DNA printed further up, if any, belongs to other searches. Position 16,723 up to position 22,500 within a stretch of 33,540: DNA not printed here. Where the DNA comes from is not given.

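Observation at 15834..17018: Complete I9-propeptide + S8 subtilase with intact triad buried in the middle of the giant repeat protein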

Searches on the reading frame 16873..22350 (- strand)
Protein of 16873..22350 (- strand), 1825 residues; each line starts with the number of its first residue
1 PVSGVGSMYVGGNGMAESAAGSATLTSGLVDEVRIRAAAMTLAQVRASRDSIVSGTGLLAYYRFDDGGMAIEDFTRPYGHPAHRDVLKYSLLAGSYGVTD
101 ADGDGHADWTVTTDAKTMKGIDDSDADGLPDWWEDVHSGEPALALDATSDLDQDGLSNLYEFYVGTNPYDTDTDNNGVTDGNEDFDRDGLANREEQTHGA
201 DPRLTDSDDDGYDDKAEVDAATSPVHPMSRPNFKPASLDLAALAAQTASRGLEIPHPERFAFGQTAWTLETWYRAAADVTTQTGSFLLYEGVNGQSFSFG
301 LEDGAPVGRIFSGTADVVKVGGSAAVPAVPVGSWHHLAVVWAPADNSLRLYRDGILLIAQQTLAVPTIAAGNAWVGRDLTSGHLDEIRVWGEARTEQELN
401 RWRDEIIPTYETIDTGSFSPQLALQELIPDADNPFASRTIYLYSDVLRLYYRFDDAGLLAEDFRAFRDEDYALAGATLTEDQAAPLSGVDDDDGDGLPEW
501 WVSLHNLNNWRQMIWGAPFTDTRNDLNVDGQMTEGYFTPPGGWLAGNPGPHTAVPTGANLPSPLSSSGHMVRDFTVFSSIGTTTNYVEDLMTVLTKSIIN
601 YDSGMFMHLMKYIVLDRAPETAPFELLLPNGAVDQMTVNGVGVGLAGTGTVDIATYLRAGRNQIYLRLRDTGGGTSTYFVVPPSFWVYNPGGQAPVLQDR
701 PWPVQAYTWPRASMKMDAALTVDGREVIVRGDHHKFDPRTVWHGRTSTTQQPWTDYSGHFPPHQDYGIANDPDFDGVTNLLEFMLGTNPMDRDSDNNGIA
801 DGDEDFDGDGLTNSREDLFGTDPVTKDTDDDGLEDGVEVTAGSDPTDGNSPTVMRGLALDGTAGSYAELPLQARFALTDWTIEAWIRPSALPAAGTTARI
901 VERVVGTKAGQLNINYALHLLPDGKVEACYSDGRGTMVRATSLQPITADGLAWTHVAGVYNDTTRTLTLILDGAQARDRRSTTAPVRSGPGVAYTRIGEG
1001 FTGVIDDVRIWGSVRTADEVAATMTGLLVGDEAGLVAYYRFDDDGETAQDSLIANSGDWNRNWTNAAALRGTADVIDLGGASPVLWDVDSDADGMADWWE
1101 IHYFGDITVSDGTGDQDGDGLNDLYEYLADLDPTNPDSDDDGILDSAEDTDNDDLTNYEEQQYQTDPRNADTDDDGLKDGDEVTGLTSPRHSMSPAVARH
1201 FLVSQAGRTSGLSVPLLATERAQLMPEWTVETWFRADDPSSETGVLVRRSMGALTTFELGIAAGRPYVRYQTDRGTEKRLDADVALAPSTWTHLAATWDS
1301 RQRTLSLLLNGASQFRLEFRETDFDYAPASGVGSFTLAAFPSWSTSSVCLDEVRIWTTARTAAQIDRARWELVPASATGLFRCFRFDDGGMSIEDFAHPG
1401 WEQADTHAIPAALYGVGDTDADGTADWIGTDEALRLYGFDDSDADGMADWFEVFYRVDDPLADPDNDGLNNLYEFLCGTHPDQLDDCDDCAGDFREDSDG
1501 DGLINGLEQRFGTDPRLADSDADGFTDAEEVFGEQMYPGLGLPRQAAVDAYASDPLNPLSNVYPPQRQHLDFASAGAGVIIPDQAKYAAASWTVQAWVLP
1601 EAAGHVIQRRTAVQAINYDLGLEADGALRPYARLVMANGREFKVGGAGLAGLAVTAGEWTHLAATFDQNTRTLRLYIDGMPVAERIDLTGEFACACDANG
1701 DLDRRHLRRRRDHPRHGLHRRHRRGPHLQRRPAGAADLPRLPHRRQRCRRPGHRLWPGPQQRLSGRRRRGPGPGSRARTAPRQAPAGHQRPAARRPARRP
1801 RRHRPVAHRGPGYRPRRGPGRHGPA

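Call 7: search_protein_families(library=pfam, proteins=[window:16873-22350:-], max_evalue=0.01)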
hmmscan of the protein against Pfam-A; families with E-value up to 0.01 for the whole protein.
window:16873-22350:- (1825 aa): 3 families
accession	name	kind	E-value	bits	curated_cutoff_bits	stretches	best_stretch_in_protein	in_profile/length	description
PF13385.13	Laminin_G_3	-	1.5e-67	226.9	27.6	4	862-1021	3-151/151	Concanavalin A-like lectin/glucanases superfamily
PF02210.31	Laminin_G_2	-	1e-08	36.1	22.9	0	1240-1314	4-76/126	Laminin G domain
PF18884.5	TSP3_bac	-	9.4e-05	22.6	25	1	827-847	1-21/22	Bacterial TSP3 repeat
